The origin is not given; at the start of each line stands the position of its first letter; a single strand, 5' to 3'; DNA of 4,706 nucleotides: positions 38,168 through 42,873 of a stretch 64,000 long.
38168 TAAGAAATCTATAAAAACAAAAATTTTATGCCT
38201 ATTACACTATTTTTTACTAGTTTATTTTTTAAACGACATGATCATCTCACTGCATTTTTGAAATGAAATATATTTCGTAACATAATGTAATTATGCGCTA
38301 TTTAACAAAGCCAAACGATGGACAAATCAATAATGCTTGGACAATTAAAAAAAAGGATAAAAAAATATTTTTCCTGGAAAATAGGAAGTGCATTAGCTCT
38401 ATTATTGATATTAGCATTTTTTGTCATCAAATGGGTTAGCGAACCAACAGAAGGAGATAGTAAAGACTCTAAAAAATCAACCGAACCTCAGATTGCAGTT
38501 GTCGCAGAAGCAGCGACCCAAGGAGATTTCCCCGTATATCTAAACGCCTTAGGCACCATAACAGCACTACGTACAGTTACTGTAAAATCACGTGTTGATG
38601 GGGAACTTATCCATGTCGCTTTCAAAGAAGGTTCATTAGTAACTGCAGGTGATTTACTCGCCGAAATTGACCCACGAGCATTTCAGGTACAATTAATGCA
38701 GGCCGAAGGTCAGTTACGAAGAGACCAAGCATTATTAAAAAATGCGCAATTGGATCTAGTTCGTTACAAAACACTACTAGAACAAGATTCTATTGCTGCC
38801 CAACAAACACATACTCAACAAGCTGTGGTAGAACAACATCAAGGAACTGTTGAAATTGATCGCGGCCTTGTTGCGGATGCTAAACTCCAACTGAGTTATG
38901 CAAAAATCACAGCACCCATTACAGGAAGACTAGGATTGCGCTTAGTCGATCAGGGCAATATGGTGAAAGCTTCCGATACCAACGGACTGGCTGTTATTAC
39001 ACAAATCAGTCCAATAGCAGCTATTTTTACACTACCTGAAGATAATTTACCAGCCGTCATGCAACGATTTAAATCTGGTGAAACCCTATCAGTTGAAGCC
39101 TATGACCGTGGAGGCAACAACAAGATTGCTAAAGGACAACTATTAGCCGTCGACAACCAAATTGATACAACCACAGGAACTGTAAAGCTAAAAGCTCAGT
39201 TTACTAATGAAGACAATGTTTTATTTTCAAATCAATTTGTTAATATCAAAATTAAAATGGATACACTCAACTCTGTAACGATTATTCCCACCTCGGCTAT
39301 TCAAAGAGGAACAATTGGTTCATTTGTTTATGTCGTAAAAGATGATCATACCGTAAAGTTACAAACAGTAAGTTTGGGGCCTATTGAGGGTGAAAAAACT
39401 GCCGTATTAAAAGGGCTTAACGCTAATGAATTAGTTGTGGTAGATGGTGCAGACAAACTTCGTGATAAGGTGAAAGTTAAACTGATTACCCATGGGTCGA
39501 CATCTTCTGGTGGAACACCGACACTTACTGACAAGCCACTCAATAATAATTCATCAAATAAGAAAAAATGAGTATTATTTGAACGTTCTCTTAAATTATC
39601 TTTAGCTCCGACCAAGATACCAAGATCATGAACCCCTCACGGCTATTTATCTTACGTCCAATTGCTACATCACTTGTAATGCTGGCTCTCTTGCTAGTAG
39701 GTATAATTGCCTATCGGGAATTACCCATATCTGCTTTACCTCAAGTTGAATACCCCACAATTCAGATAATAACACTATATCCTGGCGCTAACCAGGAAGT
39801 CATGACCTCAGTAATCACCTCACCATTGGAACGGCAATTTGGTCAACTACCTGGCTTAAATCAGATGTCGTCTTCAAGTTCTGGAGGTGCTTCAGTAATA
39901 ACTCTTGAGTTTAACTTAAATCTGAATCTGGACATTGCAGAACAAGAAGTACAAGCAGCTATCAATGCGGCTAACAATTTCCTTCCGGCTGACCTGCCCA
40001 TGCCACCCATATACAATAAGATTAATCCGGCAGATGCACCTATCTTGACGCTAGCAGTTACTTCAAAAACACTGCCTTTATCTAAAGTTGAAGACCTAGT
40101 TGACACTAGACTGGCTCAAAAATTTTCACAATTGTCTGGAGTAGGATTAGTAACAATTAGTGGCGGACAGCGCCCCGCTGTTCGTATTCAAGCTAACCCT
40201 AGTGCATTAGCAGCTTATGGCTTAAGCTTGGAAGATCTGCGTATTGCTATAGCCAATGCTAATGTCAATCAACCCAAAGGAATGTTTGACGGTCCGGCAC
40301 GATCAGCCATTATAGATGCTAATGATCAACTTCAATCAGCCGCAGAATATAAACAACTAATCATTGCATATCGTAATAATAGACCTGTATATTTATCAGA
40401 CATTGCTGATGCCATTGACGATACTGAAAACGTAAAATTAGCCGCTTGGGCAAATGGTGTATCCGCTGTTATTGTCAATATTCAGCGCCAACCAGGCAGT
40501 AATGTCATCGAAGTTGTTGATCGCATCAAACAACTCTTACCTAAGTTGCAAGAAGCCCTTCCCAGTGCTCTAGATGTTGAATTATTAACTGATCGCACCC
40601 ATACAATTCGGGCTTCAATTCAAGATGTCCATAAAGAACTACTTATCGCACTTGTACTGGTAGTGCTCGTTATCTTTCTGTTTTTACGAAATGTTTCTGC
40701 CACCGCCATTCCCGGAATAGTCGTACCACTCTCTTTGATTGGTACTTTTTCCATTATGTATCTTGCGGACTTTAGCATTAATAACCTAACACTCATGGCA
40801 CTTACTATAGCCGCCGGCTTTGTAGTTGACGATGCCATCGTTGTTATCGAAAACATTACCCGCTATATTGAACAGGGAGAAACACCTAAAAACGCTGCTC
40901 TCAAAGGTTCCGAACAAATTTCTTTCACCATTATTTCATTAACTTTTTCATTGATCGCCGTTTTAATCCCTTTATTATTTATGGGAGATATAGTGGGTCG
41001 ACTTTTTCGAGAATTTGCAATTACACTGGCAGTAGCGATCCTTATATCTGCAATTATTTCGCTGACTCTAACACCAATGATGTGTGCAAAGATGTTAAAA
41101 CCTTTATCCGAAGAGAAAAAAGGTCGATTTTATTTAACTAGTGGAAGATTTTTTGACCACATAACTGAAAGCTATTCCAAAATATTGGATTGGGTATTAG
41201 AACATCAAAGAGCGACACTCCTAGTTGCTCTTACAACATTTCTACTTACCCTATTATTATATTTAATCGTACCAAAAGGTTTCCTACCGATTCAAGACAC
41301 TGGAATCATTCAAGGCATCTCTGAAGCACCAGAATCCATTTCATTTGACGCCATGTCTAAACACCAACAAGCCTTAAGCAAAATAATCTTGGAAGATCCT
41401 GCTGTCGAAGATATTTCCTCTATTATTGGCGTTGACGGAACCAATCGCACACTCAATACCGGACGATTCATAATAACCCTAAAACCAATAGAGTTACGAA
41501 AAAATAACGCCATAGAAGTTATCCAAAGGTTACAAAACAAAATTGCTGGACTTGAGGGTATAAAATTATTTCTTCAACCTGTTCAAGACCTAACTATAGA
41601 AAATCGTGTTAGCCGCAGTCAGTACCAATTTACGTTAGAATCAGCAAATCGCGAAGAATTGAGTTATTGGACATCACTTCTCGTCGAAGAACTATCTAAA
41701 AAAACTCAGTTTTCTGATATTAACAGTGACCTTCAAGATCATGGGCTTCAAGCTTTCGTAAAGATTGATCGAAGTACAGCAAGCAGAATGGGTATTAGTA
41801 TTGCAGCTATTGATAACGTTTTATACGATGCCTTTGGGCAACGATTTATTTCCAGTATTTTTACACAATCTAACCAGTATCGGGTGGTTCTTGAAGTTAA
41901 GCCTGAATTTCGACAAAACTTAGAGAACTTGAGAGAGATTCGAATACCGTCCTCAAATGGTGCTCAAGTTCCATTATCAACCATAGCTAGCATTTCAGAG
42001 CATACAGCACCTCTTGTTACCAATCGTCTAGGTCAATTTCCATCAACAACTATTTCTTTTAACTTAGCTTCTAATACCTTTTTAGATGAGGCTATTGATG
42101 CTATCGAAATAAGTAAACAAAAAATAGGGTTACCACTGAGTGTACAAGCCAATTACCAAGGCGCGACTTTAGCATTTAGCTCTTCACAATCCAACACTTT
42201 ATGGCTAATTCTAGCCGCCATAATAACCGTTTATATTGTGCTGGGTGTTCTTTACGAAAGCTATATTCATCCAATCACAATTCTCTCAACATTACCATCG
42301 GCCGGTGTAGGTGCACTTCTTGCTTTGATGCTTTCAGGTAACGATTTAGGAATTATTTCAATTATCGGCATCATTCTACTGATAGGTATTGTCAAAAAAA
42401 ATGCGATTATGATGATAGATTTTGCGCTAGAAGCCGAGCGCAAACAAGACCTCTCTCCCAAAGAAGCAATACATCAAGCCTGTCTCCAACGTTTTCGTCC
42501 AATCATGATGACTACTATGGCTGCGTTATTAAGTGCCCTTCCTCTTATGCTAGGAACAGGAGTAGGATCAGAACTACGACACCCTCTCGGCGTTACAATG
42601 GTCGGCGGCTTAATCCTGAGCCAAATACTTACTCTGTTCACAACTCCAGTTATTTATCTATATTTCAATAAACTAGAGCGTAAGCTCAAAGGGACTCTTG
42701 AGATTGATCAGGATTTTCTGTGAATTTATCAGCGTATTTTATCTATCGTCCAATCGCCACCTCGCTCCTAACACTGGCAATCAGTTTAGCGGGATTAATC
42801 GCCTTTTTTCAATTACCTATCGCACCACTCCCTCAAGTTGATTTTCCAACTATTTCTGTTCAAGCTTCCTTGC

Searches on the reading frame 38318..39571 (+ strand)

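Call 14: search_protein_families(library=pfam, proteins=[window:38318-39571:+], max_evalue=0.00001)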
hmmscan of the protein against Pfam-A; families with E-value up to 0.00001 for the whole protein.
window:38318-39571:+ (417 aa): 2 families
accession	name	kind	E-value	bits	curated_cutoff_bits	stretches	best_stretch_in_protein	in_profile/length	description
PF13437.12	HlyD_3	-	6.9e-11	43.3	22.2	1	196-299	1-97/106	HlyD family secretion protein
PF16576.10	HlyD_D23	-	9.1e-10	38.6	30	1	85-308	18-214/214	Barrel-sandwich domain of CusB or HlyD membrane-fusion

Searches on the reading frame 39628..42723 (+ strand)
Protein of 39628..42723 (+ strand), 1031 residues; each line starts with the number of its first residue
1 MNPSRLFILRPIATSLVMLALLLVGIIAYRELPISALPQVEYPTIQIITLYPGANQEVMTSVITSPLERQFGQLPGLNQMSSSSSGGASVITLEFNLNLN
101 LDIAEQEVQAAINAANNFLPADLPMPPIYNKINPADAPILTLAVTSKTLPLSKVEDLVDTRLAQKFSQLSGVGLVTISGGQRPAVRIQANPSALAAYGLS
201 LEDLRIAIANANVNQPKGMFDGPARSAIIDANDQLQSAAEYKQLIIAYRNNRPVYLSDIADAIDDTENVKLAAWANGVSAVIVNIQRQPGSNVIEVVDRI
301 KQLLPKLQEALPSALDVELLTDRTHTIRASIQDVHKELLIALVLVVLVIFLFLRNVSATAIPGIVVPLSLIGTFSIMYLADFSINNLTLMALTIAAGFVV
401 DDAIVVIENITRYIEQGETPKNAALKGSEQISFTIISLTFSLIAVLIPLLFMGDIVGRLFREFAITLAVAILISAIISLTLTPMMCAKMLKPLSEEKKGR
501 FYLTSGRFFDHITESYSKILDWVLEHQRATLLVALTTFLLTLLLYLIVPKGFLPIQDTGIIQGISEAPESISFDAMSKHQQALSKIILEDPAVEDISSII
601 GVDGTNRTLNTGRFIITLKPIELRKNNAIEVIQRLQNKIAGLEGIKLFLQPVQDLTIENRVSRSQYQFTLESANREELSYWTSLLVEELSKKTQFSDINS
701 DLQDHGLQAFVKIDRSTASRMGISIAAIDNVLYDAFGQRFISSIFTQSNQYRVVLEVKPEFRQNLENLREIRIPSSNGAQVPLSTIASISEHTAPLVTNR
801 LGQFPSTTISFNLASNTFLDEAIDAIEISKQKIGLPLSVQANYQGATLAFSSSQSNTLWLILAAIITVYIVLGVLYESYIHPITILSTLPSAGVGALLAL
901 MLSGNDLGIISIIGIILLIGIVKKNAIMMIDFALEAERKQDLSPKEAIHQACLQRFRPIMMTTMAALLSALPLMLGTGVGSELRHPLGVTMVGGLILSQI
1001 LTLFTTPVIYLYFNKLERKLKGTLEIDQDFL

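Call 14: search_protein_families(library=pfam, proteins=[window:39628-42723:+], max_evalue=0.00001)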
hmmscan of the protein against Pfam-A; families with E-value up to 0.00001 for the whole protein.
window:39628-42723:+ (1031 aa): 3 families
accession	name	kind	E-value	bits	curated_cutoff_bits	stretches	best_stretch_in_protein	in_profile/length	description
PF00873.25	ACR_tran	-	0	1098.4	28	1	4-1013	2-1020/1021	AcrB/AcrD/AcrF family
PF03176.21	MMPL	-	2.8e-10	40.1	20.5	1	232-487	38-300/333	MMPL family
PF02355.23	SecD_SecF_C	-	4e-07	30.1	20.5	0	334-485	33-182/189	Protein export membrane protein SecD/SecF, C-terminal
